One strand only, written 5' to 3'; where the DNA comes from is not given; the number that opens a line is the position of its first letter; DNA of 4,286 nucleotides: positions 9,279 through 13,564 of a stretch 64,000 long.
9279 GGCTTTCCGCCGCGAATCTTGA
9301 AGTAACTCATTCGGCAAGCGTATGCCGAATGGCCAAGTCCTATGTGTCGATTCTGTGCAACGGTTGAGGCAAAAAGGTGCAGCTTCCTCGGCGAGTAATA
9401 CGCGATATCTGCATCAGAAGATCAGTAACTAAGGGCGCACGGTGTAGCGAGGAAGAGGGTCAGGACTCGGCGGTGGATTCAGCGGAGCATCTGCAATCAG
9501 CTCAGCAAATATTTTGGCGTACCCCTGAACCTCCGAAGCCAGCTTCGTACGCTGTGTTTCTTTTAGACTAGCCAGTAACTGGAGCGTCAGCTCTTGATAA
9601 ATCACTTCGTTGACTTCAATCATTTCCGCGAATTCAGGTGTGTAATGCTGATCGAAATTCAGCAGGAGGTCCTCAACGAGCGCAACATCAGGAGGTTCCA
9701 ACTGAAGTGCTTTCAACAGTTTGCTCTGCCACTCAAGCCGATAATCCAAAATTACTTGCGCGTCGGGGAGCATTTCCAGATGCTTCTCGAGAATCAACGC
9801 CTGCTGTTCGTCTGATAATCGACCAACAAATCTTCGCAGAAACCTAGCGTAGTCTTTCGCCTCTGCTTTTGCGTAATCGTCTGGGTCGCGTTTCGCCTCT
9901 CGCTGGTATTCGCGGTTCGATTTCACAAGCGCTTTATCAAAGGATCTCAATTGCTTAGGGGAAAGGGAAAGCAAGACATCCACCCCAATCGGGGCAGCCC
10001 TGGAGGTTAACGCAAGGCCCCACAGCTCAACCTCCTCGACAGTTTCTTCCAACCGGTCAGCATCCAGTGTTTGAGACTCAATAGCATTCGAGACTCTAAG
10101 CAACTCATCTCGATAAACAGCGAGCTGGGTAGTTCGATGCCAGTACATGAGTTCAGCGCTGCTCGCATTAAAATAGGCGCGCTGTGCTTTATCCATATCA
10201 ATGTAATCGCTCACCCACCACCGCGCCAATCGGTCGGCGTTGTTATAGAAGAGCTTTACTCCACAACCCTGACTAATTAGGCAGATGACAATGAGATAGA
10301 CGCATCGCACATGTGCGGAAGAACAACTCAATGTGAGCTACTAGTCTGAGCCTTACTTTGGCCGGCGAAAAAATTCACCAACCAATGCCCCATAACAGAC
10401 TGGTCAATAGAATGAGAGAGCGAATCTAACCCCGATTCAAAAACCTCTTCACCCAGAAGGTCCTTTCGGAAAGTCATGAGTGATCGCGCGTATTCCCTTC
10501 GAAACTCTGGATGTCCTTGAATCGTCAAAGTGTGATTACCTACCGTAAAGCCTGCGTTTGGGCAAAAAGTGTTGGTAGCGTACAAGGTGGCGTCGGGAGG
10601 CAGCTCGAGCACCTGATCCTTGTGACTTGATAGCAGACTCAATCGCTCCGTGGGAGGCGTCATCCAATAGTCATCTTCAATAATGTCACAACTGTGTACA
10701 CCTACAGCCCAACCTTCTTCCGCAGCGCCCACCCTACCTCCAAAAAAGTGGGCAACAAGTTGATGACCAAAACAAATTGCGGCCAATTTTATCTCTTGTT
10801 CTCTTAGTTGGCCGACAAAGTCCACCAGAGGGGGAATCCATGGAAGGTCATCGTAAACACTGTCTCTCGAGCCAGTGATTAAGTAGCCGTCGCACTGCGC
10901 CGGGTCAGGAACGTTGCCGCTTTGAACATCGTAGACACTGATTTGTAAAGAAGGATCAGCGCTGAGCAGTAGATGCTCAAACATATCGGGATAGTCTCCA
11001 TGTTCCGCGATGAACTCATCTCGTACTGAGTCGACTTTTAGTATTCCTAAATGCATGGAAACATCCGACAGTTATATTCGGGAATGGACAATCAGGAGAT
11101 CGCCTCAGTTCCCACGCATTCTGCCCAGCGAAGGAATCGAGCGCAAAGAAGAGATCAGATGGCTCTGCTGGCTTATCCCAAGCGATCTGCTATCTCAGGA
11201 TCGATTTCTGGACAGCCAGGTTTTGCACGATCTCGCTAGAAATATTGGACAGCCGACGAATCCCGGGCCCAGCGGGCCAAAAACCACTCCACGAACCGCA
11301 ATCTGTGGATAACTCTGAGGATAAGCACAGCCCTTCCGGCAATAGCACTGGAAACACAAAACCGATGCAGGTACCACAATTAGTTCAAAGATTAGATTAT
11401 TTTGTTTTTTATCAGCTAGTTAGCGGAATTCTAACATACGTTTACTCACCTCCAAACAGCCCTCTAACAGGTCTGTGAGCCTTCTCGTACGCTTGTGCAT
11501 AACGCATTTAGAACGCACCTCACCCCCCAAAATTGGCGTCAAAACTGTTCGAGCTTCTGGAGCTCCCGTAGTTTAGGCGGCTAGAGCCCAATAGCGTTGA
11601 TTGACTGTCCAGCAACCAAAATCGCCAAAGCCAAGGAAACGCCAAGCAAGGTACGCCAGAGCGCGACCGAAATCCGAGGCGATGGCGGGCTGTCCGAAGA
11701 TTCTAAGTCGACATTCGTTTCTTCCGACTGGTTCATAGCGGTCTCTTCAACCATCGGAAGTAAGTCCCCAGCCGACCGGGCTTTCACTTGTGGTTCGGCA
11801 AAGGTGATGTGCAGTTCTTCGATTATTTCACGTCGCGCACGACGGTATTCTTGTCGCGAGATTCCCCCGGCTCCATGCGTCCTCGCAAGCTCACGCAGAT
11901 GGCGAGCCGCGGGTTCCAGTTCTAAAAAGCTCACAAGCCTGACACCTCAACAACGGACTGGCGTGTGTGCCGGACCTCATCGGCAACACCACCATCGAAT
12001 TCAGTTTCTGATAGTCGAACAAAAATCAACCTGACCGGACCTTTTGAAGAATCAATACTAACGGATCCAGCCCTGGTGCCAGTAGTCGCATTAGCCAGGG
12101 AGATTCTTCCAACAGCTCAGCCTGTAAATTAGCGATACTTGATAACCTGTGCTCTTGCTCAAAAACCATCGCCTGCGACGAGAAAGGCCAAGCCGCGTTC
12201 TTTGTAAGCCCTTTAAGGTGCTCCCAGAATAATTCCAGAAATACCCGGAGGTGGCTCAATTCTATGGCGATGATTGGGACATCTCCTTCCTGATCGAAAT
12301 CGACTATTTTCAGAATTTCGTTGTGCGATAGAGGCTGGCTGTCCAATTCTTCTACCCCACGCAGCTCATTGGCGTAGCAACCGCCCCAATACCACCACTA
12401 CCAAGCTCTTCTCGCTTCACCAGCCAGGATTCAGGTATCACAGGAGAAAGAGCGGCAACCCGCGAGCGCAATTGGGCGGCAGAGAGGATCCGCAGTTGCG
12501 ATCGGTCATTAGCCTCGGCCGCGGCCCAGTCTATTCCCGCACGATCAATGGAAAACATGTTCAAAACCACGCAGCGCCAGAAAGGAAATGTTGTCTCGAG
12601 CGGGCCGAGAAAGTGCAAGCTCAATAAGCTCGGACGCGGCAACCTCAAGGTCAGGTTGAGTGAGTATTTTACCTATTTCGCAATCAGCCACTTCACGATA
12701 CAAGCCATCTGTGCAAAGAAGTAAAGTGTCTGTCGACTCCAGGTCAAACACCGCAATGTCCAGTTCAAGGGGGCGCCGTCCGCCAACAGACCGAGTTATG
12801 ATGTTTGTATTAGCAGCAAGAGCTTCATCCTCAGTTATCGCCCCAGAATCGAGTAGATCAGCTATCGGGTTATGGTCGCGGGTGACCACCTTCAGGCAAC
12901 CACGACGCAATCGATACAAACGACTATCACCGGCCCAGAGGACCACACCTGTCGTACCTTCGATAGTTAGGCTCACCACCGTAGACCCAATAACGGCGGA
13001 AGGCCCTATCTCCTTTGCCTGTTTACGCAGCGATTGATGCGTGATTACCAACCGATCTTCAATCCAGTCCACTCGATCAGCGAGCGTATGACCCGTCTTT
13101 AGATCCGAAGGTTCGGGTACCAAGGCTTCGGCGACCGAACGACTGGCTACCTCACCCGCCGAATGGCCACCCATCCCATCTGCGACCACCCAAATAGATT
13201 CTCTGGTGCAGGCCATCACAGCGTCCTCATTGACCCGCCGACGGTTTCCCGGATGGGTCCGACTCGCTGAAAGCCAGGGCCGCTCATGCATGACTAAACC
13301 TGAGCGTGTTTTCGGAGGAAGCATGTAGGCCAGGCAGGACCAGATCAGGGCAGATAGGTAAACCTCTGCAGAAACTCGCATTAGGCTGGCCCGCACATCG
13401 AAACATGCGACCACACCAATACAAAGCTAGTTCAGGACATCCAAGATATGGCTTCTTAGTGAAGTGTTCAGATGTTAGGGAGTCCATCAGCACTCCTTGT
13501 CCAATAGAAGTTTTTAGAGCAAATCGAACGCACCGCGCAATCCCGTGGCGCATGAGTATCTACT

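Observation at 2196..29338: Dispersed intergenic repeat family with the near-invariant core GGACA(G/T)CC: about two dozen copies, confined to the left half of the window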

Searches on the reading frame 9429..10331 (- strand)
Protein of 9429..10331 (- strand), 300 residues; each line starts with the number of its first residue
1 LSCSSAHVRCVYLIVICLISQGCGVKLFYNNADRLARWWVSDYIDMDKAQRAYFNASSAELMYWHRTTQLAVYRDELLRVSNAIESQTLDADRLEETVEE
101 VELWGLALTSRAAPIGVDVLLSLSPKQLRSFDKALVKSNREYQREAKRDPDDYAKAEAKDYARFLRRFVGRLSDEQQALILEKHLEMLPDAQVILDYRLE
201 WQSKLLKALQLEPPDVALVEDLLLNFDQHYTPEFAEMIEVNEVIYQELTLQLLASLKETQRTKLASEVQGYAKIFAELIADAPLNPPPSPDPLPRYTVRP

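Call 8: search_protein_families(library=ncbifam, proteins=[window:9429-10331:-])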
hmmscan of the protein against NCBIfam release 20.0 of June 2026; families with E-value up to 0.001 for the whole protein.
window:9429-10331:- (300 aa): 0 families

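Call 60: search_protein_families(library=pfam, max_evalue=1, proteins=[window:9429-10331:-])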
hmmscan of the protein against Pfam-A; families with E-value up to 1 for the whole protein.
window:9429-10331:- (300 aa): 2 families
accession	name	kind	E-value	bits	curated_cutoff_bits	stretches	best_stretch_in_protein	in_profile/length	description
PF19795.4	DUF6279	-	1.9e-18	67.6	27.7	1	42-234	1-194/195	Family of unknown function (DUF6279)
PF08168.16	NOL11_N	-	0.021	14.4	25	1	34-88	85-139/334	Nucleolar protein 11 N-terminal domain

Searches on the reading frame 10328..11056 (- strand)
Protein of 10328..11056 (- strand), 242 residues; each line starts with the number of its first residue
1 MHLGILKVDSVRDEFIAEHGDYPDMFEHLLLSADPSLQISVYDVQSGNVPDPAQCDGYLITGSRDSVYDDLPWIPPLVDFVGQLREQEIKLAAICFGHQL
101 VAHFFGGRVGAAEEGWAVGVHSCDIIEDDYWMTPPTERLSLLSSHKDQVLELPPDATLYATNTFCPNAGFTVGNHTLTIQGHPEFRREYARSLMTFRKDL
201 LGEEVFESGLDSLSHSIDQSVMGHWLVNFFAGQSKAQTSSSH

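Call 8: search_protein_families(library=ncbifam, proteins=[window:10328-11056:-])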
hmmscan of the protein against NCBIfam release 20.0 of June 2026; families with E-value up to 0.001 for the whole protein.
window:10328-11056:- (242 aa): 8 families
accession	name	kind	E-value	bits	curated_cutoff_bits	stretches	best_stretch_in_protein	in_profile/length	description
NF004212.0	PRK05665.1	equivalog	2.9e-63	213.8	309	1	1-237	3-240/241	amidotransferase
NF006562.0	PRK09065.1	equivalog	2.6e-31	109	205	1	3-234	6-237/242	glutamine amidotransferase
NF005458.0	PRK07053.1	equivalog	1.5e-15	57.2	250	1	37-188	28-183/234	glutamine amidotransferase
TIGR00888.1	guaA_Nterm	equivalog_domain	4.3e-14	52.3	172.15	1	82-187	64-169/188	glutamine-hydrolyzing GMP synthase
NF001975.0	PRK00758.1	equivalog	4.5e-12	45.9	198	1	85-186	65-166/185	GMP synthase subunit A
NF005072.0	PRK06490.1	equivalog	1.6e-10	40.4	339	1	55-202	59-204/251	glutamine amidotransferase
NF000848.1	PRK00074.1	equivalog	3.5e-10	39.1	400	1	48-187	36-172/512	glutamine-hydrolyzing GMP synthase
NF005743.0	PRK07567.1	equivalog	4.2e-10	39.3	264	1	77-188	82-195/245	glutamine amidotransferase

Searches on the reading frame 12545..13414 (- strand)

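Call 8: search_protein_families(library=ncbifam, proteins=[window:12545-13414:-])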
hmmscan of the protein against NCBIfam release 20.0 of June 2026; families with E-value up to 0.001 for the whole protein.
window:12545-13414:- (289 aa): 2 families
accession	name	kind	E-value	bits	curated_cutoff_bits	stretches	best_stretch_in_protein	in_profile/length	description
NF033484.1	Stp1_PP2C_phos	equivalog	1.1e-52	178.9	230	1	53-280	2-230/232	Stp1/IreP family PP2C-type Ser/Thr phosphatase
NF011149.0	PRK14559.1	equivalog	3.4e-17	62.4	374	1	71-282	410-630/642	serine/threonine phosphatase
